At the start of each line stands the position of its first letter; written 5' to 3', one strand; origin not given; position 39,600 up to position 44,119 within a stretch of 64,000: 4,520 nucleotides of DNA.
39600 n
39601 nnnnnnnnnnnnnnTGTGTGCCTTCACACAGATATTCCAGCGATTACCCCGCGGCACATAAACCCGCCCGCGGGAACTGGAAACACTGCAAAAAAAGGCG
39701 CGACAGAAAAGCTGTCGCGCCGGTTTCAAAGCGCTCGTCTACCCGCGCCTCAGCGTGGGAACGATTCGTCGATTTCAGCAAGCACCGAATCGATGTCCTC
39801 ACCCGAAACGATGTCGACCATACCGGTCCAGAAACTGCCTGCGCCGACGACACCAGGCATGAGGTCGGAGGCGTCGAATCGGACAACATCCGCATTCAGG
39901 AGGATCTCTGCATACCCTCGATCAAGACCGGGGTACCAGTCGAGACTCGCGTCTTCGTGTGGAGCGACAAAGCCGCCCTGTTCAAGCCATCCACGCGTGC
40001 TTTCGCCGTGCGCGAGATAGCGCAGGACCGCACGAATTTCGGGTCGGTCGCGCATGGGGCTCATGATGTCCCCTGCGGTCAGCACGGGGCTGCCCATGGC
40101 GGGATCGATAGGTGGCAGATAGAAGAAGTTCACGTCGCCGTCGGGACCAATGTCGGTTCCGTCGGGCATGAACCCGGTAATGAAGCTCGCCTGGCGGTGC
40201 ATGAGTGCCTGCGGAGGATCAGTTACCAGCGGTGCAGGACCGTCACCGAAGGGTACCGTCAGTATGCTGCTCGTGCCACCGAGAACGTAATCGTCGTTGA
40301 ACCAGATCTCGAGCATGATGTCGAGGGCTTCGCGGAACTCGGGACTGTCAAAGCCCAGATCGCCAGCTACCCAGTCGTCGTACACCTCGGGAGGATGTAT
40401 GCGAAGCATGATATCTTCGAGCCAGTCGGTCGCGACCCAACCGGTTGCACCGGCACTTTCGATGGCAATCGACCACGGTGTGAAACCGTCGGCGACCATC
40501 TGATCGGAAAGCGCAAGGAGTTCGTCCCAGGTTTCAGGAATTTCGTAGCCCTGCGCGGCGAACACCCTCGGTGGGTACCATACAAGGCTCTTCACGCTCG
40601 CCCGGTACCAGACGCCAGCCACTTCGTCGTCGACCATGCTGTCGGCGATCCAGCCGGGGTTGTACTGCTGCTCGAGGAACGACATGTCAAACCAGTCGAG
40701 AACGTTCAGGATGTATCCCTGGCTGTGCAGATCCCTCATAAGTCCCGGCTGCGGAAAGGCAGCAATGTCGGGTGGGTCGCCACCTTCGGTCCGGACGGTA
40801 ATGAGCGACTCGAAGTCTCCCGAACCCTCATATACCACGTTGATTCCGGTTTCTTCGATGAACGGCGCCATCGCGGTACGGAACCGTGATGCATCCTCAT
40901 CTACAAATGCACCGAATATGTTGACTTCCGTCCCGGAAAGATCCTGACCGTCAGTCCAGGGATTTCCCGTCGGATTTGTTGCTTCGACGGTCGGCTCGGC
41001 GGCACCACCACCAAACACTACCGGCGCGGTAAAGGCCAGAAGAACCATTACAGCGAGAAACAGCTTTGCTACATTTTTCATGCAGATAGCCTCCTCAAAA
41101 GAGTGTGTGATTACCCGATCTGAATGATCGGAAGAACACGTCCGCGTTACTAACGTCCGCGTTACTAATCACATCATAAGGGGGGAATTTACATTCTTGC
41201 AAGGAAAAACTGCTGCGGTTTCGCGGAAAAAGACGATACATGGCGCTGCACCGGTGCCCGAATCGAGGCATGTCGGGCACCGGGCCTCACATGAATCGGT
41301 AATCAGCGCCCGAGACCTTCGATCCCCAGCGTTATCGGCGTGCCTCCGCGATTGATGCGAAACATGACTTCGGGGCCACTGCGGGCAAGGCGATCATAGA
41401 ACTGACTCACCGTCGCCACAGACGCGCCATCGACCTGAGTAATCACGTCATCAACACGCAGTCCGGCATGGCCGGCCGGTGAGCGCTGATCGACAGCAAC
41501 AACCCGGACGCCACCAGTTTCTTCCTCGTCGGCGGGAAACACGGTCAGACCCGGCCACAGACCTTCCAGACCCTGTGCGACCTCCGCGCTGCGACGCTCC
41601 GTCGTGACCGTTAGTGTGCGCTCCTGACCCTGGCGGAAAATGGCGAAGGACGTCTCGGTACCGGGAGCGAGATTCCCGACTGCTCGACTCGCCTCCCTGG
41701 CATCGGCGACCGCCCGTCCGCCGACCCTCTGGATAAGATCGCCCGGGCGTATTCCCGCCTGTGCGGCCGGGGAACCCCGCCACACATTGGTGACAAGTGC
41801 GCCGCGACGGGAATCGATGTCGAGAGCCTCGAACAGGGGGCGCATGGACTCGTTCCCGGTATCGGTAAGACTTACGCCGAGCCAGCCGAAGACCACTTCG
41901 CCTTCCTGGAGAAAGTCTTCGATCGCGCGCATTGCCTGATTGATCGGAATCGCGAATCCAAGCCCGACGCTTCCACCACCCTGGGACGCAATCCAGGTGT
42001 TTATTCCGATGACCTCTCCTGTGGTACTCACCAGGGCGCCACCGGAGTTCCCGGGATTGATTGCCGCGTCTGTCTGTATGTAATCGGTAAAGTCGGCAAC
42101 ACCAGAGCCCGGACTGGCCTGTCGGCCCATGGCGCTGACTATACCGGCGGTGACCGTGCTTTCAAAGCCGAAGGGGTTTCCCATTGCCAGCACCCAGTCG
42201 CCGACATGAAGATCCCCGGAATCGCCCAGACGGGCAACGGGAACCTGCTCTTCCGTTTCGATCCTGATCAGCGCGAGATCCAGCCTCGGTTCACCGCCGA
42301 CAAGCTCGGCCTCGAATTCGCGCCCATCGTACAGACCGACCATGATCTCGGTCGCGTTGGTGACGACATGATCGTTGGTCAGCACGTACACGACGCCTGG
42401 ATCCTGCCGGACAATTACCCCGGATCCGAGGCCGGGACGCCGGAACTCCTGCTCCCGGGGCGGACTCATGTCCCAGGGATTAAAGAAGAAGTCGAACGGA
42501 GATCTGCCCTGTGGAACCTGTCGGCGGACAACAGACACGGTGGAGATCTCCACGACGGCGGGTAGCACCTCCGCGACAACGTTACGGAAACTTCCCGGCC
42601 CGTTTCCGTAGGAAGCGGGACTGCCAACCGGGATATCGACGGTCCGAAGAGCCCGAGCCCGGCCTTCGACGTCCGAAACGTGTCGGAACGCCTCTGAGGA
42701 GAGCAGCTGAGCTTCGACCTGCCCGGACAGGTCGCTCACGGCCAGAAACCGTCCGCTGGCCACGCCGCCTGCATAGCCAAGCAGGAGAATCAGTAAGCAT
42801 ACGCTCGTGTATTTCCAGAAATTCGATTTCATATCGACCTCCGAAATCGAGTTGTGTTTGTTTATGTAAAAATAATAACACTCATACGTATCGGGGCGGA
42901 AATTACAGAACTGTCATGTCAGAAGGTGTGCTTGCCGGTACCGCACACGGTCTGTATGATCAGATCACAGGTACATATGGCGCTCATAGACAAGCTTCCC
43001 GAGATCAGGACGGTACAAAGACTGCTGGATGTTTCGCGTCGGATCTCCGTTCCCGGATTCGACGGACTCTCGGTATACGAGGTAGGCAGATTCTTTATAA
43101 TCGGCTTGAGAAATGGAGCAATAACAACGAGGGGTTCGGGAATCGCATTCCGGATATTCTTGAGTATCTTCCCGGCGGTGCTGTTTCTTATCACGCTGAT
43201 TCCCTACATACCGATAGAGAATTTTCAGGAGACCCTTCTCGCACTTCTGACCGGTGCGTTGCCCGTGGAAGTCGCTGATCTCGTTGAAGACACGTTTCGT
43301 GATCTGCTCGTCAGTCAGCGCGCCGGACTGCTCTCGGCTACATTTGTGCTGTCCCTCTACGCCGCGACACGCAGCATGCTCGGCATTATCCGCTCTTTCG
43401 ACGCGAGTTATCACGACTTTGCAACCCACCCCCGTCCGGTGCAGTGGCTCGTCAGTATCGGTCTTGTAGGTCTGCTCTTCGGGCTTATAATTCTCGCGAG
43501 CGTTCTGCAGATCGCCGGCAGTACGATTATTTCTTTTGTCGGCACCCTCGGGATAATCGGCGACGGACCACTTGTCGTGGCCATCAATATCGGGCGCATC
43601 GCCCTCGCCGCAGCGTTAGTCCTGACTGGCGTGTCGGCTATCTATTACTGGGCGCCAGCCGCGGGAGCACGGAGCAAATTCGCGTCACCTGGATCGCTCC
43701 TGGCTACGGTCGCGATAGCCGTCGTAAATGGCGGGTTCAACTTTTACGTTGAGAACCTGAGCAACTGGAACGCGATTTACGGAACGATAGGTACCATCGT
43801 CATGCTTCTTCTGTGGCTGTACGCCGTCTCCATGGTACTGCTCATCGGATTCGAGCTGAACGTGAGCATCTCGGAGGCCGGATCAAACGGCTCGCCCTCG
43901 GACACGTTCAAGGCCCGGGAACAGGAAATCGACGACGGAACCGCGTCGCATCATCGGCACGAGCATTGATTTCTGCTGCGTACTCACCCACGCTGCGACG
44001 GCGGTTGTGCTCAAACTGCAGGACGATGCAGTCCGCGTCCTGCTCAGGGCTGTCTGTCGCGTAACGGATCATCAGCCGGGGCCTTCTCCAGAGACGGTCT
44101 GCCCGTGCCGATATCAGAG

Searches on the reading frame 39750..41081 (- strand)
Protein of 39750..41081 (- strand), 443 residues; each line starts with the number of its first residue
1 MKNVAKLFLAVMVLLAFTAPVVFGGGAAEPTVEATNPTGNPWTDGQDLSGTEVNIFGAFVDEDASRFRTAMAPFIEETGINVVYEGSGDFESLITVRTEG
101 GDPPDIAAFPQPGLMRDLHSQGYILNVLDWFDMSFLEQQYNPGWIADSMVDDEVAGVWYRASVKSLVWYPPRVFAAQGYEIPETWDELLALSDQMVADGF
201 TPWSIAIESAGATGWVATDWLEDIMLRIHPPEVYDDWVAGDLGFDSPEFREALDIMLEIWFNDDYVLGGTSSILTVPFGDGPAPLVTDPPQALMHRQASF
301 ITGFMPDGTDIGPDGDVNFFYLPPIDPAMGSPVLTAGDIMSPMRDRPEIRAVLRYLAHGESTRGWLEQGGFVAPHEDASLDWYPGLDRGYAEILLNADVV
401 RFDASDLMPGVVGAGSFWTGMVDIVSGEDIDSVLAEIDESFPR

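Call 55: search_protein_families(library=pfam, proteins=[window:39750-41081:-], max_evalue=0.00001)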
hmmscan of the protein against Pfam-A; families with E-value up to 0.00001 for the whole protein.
window:39750-41081:- (443 aa): 2 families
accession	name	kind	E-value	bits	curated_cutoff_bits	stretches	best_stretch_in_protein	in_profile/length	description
PF01547.30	SBP_bac_1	-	5.4e-18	66.5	26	1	69-255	9-194/307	Bacterial extracellular solute-binding protein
PF13416.11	SBP_bac_8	-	6.3e-08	33.2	27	1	70-379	2-266/279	Bacterial extracellular solute-binding protein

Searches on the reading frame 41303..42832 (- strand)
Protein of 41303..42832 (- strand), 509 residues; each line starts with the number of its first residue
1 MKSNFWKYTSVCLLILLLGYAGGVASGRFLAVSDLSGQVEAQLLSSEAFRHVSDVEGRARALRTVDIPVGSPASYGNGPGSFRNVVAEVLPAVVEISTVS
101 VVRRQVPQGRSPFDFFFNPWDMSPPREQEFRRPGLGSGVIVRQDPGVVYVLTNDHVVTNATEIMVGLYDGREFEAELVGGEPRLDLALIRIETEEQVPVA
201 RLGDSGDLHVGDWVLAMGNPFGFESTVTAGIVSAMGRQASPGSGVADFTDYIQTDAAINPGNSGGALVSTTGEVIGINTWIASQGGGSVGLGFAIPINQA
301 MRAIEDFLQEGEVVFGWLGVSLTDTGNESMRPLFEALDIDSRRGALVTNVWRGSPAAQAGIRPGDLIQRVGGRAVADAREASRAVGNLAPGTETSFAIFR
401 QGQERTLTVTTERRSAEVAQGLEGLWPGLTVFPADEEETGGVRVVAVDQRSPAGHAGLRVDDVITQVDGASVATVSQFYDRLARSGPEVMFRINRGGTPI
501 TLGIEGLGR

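Call 55: search_protein_families(library=pfam, proteins=[window:41303-42832:-], max_evalue=0.00001)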
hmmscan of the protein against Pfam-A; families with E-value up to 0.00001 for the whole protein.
window:41303-42832:- (509 aa): 5 families
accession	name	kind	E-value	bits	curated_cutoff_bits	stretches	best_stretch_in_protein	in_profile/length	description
PF13365.12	Trypsin_2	-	5.9e-33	115.1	27.6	1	136-277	1-144/144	Trypsin-like peptidase domain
PF13180.12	PDZ_2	-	1.3e-25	89.9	27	2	317-410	2-79/80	PDZ domain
PF00089.32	Trypsin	-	8.8e-19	68.6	20.6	1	138-303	29-219/220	Trypsin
PF17820.7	PDZ_6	-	3.8e-18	65.4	27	2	444-493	2-52/54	PDZ domain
PF00595.29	PDZ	-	2.6e-14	53.8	23.2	1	316-380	10-62/81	PDZ domain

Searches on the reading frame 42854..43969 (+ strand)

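Call 56: search_protein_families(library=pfam, proteins=[window:42854-43969:+], max_evalue=0.00001)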
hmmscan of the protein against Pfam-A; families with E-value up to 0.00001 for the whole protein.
window:42854-43969:+ (371 aa): 1 family
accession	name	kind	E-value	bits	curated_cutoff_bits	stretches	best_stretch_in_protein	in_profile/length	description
PF03631.20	Virul_fac_BrkB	-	2.4e-48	165.5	33.7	1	89-341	4-257/259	Virulence factor BrkB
